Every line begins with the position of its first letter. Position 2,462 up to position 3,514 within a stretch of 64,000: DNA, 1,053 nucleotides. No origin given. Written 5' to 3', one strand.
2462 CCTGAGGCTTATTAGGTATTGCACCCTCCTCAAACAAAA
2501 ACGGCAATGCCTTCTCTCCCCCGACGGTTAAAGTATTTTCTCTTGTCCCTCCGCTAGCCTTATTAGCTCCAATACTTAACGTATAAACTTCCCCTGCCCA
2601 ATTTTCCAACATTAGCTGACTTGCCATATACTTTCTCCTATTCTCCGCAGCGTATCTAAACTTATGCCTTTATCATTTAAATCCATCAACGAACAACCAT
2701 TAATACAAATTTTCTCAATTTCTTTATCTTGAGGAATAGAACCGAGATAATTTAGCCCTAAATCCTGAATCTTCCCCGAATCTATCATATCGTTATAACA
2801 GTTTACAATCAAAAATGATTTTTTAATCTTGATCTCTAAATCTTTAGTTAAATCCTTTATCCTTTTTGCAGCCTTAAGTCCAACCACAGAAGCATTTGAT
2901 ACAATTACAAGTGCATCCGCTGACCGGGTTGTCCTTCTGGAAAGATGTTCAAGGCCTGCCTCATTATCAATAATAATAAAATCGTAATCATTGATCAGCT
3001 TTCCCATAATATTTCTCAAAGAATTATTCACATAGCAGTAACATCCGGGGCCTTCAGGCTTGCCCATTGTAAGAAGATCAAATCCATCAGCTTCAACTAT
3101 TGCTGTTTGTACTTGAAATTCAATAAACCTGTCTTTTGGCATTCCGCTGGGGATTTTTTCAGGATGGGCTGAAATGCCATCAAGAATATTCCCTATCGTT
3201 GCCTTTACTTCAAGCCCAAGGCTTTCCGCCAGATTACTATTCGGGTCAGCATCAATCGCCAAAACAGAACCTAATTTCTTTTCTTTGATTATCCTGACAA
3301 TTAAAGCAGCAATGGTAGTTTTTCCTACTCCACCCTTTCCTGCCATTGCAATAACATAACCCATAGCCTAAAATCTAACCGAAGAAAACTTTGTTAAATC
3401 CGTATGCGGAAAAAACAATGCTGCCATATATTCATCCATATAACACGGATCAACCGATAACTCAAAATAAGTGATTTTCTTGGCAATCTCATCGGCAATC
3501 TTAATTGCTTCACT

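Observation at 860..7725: Acetyl-CoA-pathway corrinoid/methyl module (acsC-RACo-cooC-acsD-acsE) without CODH/ACS catalytic subunits, preceded by FmdE-like and LarB-like genes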

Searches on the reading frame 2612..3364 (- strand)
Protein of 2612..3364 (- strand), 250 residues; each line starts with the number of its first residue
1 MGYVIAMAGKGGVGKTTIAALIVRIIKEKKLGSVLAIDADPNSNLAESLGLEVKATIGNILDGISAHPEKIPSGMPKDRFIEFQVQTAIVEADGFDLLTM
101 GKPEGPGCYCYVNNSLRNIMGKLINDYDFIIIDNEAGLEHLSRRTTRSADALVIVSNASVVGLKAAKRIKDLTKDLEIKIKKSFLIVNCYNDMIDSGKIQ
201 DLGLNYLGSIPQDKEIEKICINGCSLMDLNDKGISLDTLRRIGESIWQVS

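Call 3: search_protein_families(library=pfam, proteins=[window:2612-3364:-])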
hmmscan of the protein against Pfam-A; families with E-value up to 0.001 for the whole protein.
window:2612-3364:- (250 aa): 6 families
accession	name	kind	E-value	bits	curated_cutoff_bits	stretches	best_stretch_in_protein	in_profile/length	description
PF13614.12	AAA_31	-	4.7e-16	59.7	27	1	4-182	3-173/177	AAA domain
PF01656.29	CbiA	-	5.5e-15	55.9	25.4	1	5-218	2-117/125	CobQ/CobB/MinD/ParA nucleotide binding domain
PF02374.21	ArsA_ATPase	-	1.8e-07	31.1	24.3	1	4-61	3-59/305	Anion-transporting ATPase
PF10609.15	ParA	-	3.1e-07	30.5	27.1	0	4-40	6-41/246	NUBPL iron-transfer P-loop NTPase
PF09140.17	MipZ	-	1.1e-05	25.3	20.7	0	115-175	88-148/262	ATPase MipZ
PF06564.18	CBP_BcsQ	-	0.00022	21.3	21.3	0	6-160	5-149/234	Cellulose biosynthesis protein BcsQ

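Call 4: search_protein_families(library=ncbifam, proteins=[window:2612-3364:-])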
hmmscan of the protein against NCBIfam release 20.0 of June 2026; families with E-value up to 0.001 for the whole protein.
window:2612-3364:- (250 aa): 19 families
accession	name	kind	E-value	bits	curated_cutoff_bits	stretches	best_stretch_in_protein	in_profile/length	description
TIGR01969.1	minD_arch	subfamily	8.9e-16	57.8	201.75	2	114-235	96-219/251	cell division ATPase MinD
TIGR01968.1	minD_bact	equivalog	3.3e-15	56.1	212.9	1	113-226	98-217/261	septum site-determining protein MinD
NF041546.1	ParA_partition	equivalog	2.1e-12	47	180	2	115-190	65-143/203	ParA family partition ATPase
TIGR01281.1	DPOR_bchL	equivalog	4.4e-12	45.9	345.15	1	4-239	2-232/268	ferredoxin:protochlorophyllide reductase (ATP-dependent) iron-sulfur ATP-binding protein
TIGR03371.1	cellulose_yhjQ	equivalog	2.7e-08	33.6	157.85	1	5-56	5-55/246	cellulose biosynthesis protein BcsQ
NF041136.1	MrpORP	equivalog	4.8e-08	32.7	450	0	4-52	8-56/365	iron-sulfur cluster carrier protein MrpORP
TIGR00345.1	GET3_arsA_TRC40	subfamily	1.2e-06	28.3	135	1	7-63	2-59/299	TRC40/GET3/ArsA family transport-energizing ATPase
TIGR03815.1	CpaE_hom_Actino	equivalog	3.1e-06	26.6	154.45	1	4-218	113-313/340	septum site-determining protein Ssd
NF047398.1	AAA_KGGVGR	domain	6.6e-06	26.6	90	0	9-40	10-40/190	KGGVGR-motif variant AAA ATPase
TIGR04291.1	arsen_driv_ArsA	equivalog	2.4e-05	23.2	650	1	7-56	8-56/565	arsenical pump-driving ATPase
TIGR03453.1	partition_RepA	equivalog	2.6e-05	23.3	348.45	1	7-180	110-288/387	plasmid partitioning protein RepA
NF053621.1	ATPseBagBMYCTU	equivalog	3.4e-05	23.1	521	1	4-52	14-61/371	ATPase BagB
NF008079.0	PRK10818.1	equivalog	6e-05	22.5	508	0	125-172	112-159/270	septum site-determining protein MinD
NF041283.1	PrgP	equivalog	7.5e-05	22.2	400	0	1-49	1-50/297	ParA superfamily DNA segregation protein PrgP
NF010461.0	PRK13886.1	subfamily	7.6e-05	22.2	360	1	5-55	6-56/241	conjugal transfer protein TraL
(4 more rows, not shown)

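Call 28: search_protein_families(library=pfam, proteins=[L081:4042-5955:+, L081:5958-6458:+, L081:6482-7792:+, L081:7811-9988:+, L051:6164-9991:+, L059:8862-10019:+, L081:2421-3284:+, L081:15828-16244:+, L066:8865-10019:+])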
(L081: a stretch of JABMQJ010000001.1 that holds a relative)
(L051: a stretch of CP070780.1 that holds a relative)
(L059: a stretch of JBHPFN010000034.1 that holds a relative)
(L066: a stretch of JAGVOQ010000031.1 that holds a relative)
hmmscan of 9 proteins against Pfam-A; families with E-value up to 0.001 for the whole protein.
L081:4042-5955:+ (637 aa): 1 family
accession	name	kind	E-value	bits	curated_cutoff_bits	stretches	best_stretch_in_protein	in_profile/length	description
PF03063.25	Prismane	-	5.1e-170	566.9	27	1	41-604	1-512/513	Prismane/CO dehydrogenase family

L081:5958-6458:+ (166 aa): 9 families
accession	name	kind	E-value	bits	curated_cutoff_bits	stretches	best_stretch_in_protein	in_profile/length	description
PF13247.11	Fer4_11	-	6.1e-18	65.3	26.2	1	66-152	7-98/100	4Fe-4S dicluster domain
PF12838.12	Fer4_7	-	1.1e-10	42.2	27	2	68-116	1-52/52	4Fe-4S dicluster domain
PF13187.11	Fer4_9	-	1.1e-09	38.5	27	2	101-148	1-51/52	4Fe-4S dicluster domain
PF12837.12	Fer4_6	-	6.6e-09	35.7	25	1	98-117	5-24/24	4Fe-4S binding domain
PF00037.32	Fer4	-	3.1e-08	33.5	21.1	1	98-117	4-23/24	4Fe-4S binding domain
PF14697.11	Fer4_21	-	1.6e-06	28.6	35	2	68-116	7-56/59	4Fe-4S dicluster domain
PF13484.11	Fer4_16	-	3.8e-06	28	30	0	101-123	1-22/66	4Fe-4S double cluster binding domain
PF13237.11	Fer4_10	-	1.6e-05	25.2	25.5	0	68-113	8-53/53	4Fe-4S dicluster domain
PF25160.1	LdpA_Fe-S-bd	-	0.00067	19.8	27.6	1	74-118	6-44/49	LdpA Fe-S cluster-binding domain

L081:6482-7792:+ (436 aa): 9 families
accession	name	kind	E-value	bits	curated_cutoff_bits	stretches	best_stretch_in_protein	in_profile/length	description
PF07992.20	Pyr_redox_2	-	2e-65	221.6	26.1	1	9-305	2-291/291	Pyridine nucleotide-disulphide oxidoreductase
PF00070.33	Pyr_redox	-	1.2e-16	61.4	22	1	151-228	2-80/82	Pyridine nucleotide-disulphide oxidoreductase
PF18267.7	Rubredoxin_C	-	2.3e-14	53.5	25.9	1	326-392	3-70/70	Rubredoxin NAD+ reductase C-terminal domain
PF13738.12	Pyr_redox_3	-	2.5e-06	27.4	30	0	75-262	94-286/305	Pyridine nucleotide-disulphide oxidoreductase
PF13450.12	NAD_binding_8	-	5.4e-06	27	21.9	0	12-38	1-25/68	NAD(P)-binding Rossmann-like domain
PF03486.20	HI0933_like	-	6.6e-06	26.2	50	0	9-35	2-28/244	HI0933-like protein Rossmann domain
PF01266.30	DAO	-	2.9e-05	24.2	27.9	0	151-201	2-52/353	FAD dependent oxidoreductase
PF00890.30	FAD_binding_2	-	4.2e-05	23.4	20.4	0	151-185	2-36/414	FAD binding domain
PF02254.24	TrkA_N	-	0.00013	22.7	23.8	0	151-200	1-50/116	TrkA-N domain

L081:7811-9988:+ (725 aa): 3 families
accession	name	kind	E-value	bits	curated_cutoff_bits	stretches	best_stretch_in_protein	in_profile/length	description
PF19436.4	ACS_CODH_B_C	-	3.8e-120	400.4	25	1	482-725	1-245/245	ACS/CODH beta subunit C-terminal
PF03598.20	CdhC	-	4.1e-64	215.6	24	1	317-471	1-155/155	CO dehydrogenase/acetyl-CoA synthase complex beta subunit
PF18537.6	CODH_A_N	-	1.2e-25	89.7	32.2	1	21-110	1-83/83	Carbon monoxide dehydrogenase subunit alpha N-terminal domain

L051:6164-9991:+ (1275 aa): 6 families
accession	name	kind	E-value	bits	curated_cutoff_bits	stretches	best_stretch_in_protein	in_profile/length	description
PF19436.4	ACS_CODH_B_C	-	3.1e-118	394.1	25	2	1055-1275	24-245/245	ACS/CODH beta subunit C-terminal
PF03598.20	CdhC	-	6.2e-65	218.3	24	1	317-471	1-155/155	CO dehydrogenase/acetyl-CoA synthase complex beta subunit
PF18537.6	CODH_A_N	-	3e-26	91.7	32.2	1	21-110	1-83/83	Carbon monoxide dehydrogenase subunit alpha N-terminal domain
PF14528.11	LAGLIDADG_3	-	1.8e-21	76.6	22.5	2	728-789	2-60/82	LAGLIDADG-like domain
PF14890.11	Intein_splicing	-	2.2e-18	67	35.8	1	513-1055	1-155/155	Intein splicing domain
PF05204.19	Hom_end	-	1.9e-06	28.4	21.1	0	731-778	16-61/110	Homing endonuclease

L059:8862-10019:+ (385 aa): 1 family
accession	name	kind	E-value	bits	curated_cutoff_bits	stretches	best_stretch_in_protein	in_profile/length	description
PF01969.22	Ni_insertion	-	5.8e-108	361.8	22.1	1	4-370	1-375/375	Nickel insertion protein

L081:2421-3284:+ (287 aa): 2 families
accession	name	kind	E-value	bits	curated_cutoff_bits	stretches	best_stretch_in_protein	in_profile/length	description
PF02882.25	THF_DHG_CYH_C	-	3.1e-62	209.1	27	1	124-284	1-159/160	Tetrahydrofolate dehydrogenase/cyclohydrolase, NAD(P)-binding domain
PF00763.28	THF_DHG_CYH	-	1.7e-35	122.2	32.8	1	6-121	1-115/115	Tetrahydrofolate dehydrogenase/cyclohydrolase, catalytic domain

L081:15828-16244:+ (138 aa): 1 family
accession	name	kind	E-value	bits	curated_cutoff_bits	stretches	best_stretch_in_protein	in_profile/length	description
PF01894.22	UPF0047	-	3.5e-35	121.1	27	1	19-135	1-117/117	Uncharacterised protein family UPF0047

L066:8865-10019:+ (384 aa): 1 family
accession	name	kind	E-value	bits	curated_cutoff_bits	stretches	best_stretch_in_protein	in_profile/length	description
PF01969.22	Ni_insertion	-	1.9e-100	337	22.1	1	4-368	1-374/375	Nickel insertion protein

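Call 50: search_protein_families(library=pfam, proteins=[L027:922-1485:+, L027:1500-2531:+, L027:2528-3319:+, L027:3313-3969:+, L027:10187-11368:+, L027:11308-12189:+, L027:12194-13462:+, L027:13504-14541:+, L053:9315-9932:+, L053:8071-8910:+])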
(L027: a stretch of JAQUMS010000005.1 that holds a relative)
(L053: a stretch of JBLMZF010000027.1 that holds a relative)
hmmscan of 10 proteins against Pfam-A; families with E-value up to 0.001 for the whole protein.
L027:922-1485:+ (187 aa): 2 families
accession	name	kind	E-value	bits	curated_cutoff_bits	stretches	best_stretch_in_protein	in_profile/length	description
PF00117.34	GATase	-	3e-62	210.1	22.8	1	3-185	1-187/190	Glutamine amidotransferase class-I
PF07722.19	Peptidase_C26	-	4.6e-10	40.1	20.5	1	67-170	100-219/219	Peptidase C26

L027:1500-2531:+ (343 aa): 2 families
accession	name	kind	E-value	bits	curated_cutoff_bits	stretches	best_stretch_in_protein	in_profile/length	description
PF00591.27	Glycos_transf_3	-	1.2e-90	304.1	27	1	74-324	2-252/253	Glycosyl transferase family, a/b domain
PF02885.22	Glycos_trans_3N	-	8.3e-16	58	26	1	3-64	1-62/63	Glycosyl transferase family, helical bundle domain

L027:2528-3319:+ (263 aa): 2 families
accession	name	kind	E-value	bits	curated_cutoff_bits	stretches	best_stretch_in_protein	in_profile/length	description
PF00218.27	IGPS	-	2.1e-80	270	27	1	7-259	1-253/254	Indole-3-glycerol phosphate synthase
PF05690.20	ThiG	-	0.00022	21.1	23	0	216-253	176-213/247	Thiazole biosynthesis protein ThiG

L027:3313-3969:+ (218 aa): 1 family
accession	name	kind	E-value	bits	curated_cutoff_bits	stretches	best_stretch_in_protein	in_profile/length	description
PF00697.28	PRAI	-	1.6e-41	142.6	22.7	1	4-193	1-184/193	N-(5'phosphoribosyl)anthranilate (PRA) isomerase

L027:10187-11368:+ (393 aa): 1 family
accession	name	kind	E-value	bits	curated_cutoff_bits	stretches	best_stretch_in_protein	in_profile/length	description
PF00291.31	PALP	-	8.3e-48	163.7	35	1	53-378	4-295/295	Pyridoxal-phosphate dependent enzyme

L027:11308-12189:+ (293 aa): 1 family
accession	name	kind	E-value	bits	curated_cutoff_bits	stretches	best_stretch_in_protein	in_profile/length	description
PF00290.26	Trp_syntA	-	1.8e-88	296.3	27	1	40-278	1-240/259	Tryptophan synthase alpha chain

L027:12194-13462:+ (422 aa): 2 families
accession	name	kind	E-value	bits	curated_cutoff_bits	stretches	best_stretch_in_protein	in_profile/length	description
PF00675.25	Peptidase_M16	-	3.4e-38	131.3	22.3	1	12-159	1-148/149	Insulinase (Peptidase family M16)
PF05193.26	Peptidase_M16_C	-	4.2e-38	131.5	23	1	165-339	1-179/181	Peptidase M16 inactive domain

L027:13504-14541:+ (345 aa): 2 families
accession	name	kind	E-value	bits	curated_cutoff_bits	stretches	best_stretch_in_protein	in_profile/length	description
PF01595.25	CNNM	-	1.4e-46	158.9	28.4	1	10-189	2-181/181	Cyclin M transmembrane N-terminal domain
PF00571.33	CBS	-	6.9e-17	62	24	2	274-323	7-56/57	CBS domain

L053:9315-9932:+ (205 aa): 1 family
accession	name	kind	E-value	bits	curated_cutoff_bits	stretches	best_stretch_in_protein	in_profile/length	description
PF00697.28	PRAI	-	8.3e-45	153.3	22.7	1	4-200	1-192/193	N-(5'phosphoribosyl)anthranilate (PRA) isomerase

L053:8071-8910:+ (279 aa): 1 family
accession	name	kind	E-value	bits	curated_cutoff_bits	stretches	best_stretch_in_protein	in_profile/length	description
PF00218.27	IGPS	-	7.5e-72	242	27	1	6-275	1-253/254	Indole-3-glycerol phosphate synthase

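Call 73: search_protein_families(library=pfam, proteins=[L106:5087-5884:+, L106:5947-8481:+, L106:8478-9899:+, L106:9877-10482:+, L106:10572-11828:+, L106:12195-13253:+, L106:13246-14055:+, L106:14024-15070:+, L053:6472-7047:+, L053:6936-8054:+])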
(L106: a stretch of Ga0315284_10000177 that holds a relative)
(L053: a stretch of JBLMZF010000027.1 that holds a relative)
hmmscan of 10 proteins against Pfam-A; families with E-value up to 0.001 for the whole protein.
L106:5087-5884:+ (265 aa): 14 families
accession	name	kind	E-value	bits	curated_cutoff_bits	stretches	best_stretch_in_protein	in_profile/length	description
PF07719.23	TPR_2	-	2.7e-16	58.7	27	1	51-82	2-33/34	Tetratricopeptide repeat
PF13181.12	TPR_8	-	7.8e-14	51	25.7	2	55-82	6-33/34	Tetratricopeptide repeat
PF00515.34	TPR_1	-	9.5e-13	47.8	27.8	2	54-82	5-33/34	Tetratricopeptide repeat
PF13431.12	TPR_17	-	4.6e-11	42.5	24.4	2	106-137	1-32/34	Tetratricopeptide repeat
PF14559.12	TPR_19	-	3.4e-10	40.5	25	2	62-102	3-43/68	Tetratricopeptide repeat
PF13424.12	TPR_12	-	2e-09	37.9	30.1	1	50-114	3-75/77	Tetratricopeptide repeat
PF13414.12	TPR_11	-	1.6e-08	34.5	26.8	1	62-97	6-41/42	TPR repeat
PF13428.12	TPR_14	-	4.8e-08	33.4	23.5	0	53-92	4-43/44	Tetratricopeptide repeat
PF13176.12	TPR_7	-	8.3e-08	32.2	27.9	0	120-143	1-24/36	Tetratricopeptide repeat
PF10373.15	EST1_DNA_bind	-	3.5e-07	30.5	22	1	69-127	1-59/282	Est1 DNA/RNA binding domain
PF13374.12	TPR_10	-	6e-07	29.7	27.5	0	119-143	3-27/42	Tetratricopeptide repeat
PF23914.1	TPR_CcmH_CycH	-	8.8e-07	29.3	42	1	60-153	60-156/158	Cytochrome c-type biogenesis protein H TPR domain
PF13432.12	TPR_16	-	2.9e-05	24.9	32.7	0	55-116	2-63/65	Tetratricopeptide repeat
PF07219.19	HemY_N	-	0.00042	20.8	31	0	205-245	51-91/107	HemY protein N-terminus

L106:5947-8481:+ (844 aa): 5 families
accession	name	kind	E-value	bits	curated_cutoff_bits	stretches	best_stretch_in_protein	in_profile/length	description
PF00476.26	DNA_pol_A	-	1.5e-160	534.7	34.3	1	464-839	3-381/381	DNA polymerase family A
PF02739.22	5_3_exonuc_N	-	6.2e-58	195.6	34.3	1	6-169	2-164/164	5'-3' exonuclease, N-terminal resolvase-like domain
PF01367.25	5_3_exonuc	-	2.9e-33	114.7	40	1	170-265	1-96/97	5'-3' exonuclease, C-terminal SAM fold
PF22619.2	DNA_polI_exo1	-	2.6e-12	47.2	27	1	336-400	38-100/140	DNA polymerase I, ribonuclease H-like domain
PF01612.26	DNA_pol_A_exo1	-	0.00026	21.3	23.6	1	339-402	67-129/173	3'-5' exonuclease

L106:8478-9899:+ (473 aa): 5 families
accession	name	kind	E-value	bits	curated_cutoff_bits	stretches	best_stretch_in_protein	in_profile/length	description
PF08323.17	Glyco_transf_5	-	1.7e-85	287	22.7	1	2-239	1-238/239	Starch synthase catalytic domain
PF00534.26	Glycos_transf_1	-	1e-16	61.4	26.4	1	289-434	8-157/172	Glycosyl transferases group 1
PF13692.12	Glyco_trans_1_4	-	3.6e-15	56.9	27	1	298-433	3-140/142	Glycosyl transferases group 1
PF13439.12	Glyco_transf_4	-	2.6e-07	31.3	28.5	1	116-188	61-125/170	Glycosyltransferase Family 4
PF20706.3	GT4-conflict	-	5.6e-05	22.7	26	1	293-449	194-354/385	Family 4 Glycosyltransferase in conflict systems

L106:9877-10482:+ (201 aa): 4 families
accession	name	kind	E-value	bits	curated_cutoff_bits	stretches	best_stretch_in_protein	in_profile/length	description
PF01121.26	CoaE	-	1.7e-54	184.7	27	1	10-186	1-178/180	Dephospho-CoA kinase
PF13401.12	AAA_22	-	3.2e-05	24.7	27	1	11-85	7-65/130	AAA domain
PF13671.12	AAA_33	-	0.00025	21.8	27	0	14-124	4-82/143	AAA domain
PF13238.12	AAA_18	-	0.00038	21.4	29.4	1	12-78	1-57/128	AAA domain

L106:10572-11828:+ (418 aa): 5 families
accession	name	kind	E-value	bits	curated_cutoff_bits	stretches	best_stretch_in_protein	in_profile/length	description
PF07497.18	Rho_RNA_bind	-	2.7e-34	117.2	27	1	55-128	2-73/73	Rho termination factor, RNA-binding domain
PF00006.31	ATP-synt_ab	-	2.5e-27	96.3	29.5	1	159-363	2-211/213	ATP synthase alpha/beta family, nucleotide-binding domain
PF07498.18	Rho_N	-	8.6e-16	58.1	24.9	1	9-50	2-43/43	Rho termination factor, N-terminal domain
PF22707.2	S1CSD-TOTE-2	-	9.1e-05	22.8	27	1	55-102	4-40/60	S1/CSD-like domain 2 of the TOTE conflict systems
PF05729.18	NACHT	-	0.00069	19.9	26.7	0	182-276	11-99/167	NACHT domain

L106:12195-13253:+ (352 aa): 2 families
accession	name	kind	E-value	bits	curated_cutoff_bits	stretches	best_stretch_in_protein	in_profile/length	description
PF03462.23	PCRF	-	6e-67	225.7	24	1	8-202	1-194/194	PCRF domain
PF00472.26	RF-1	-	6e-43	145.9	35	1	210-319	2-116/116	RF-1 domain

L106:13246-14055:+ (269 aa): 16 families
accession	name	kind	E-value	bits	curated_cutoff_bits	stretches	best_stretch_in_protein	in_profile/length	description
PF05175.20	MTS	-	6.9e-18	65.3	23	1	80-174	17-108/170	Methyltransferase small domain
PF13847.12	Methyltransf_31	-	4.4e-12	46.4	27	1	94-243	3-127/145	Methyltransferase domain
PF06325.19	PrmA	-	7e-11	42.6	22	1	95-171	162-233/296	Ribosomal protein L11 methyltransferase (PrmA)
PF13649.12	Methyltransf_25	-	8.1e-11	42.9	27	1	98-182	1-84/97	Methyltransferase domain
PF17827.6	PrmC_N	-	1.6e-10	41.8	23.4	1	3-53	21-71/71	PrmC N-terminal domain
PF08242.18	Methyltransf_12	-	4e-07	31.1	30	1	99-170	1-71/98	Methyltransferase domain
PF08241.18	Methyltransf_11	-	6.1e-07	30.4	21.2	1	99-171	1-67/95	Methyltransferase domain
PF02384.22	N6_Mtase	-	6.6e-06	26.1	20.4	1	68-240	28-199/311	N-6 DNA Methylase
PF01170.24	UPF0020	-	8.4e-06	26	22.3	1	119-174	77-131/197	RMKL-like, methyltransferase domain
PF12847.13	Methyltransf_18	-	4.3e-05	24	27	1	96-159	16-79/151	Methyltransferase domain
PF10294.15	Methyltransf_16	-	6.2e-05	23.2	21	1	91-156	43-109/174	Lysine methyltransferase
PF02005.22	TRM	-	0.00019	21.2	27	1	67-152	19-108/376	N2,N2-dimethylguanosine tRNA methyltransferase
PF09445.16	Methyltransf_15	-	0.00041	20.4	22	1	98-173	4-80/165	RNA cap guanine-N2 methyltransferase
PF05971.18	Methyltransf_10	-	0.00062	19.6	23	0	93-174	100-187/299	RNA methyltransferase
PF02475.24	TRM5-TYW2_MTfase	-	0.00063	20.2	28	0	98-154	40-96/164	TRM5/TYW2 methyltransferase domain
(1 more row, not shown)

L106:14024-15070:+ (349 aa): 1 family
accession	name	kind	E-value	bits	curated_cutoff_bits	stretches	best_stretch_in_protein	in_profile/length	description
PF00275.25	EPSP_synthase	-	1.2e-85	288.2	22.8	1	15-349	2-348/417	EPSP synthase (3-phosphoshikimate 1-carboxyvinyltransferase)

L053:6472-7047:+ (191 aa): 2 families
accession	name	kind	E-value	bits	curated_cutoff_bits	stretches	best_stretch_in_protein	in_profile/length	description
PF00117.34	GATase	-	4.1e-62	209.7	22.8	1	3-185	1-187/190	Glutamine amidotransferase class-I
PF07722.19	Peptidase_C26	-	4.7e-08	33.5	20.5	1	72-170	105-219/219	Peptidase C26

L053:6936-8054:+ (372 aa): 2 families
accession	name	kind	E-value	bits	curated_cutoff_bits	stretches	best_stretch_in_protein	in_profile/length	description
PF00591.27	Glycos_transf_3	-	5.3e-90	301.9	27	1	110-360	3-253/253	Glycosyl transferase family, a/b domain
PF02885.22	Glycos_trans_3N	-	1.2e-18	67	26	1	40-101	2-63/63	Glycosyl transferase family, helical bundle domain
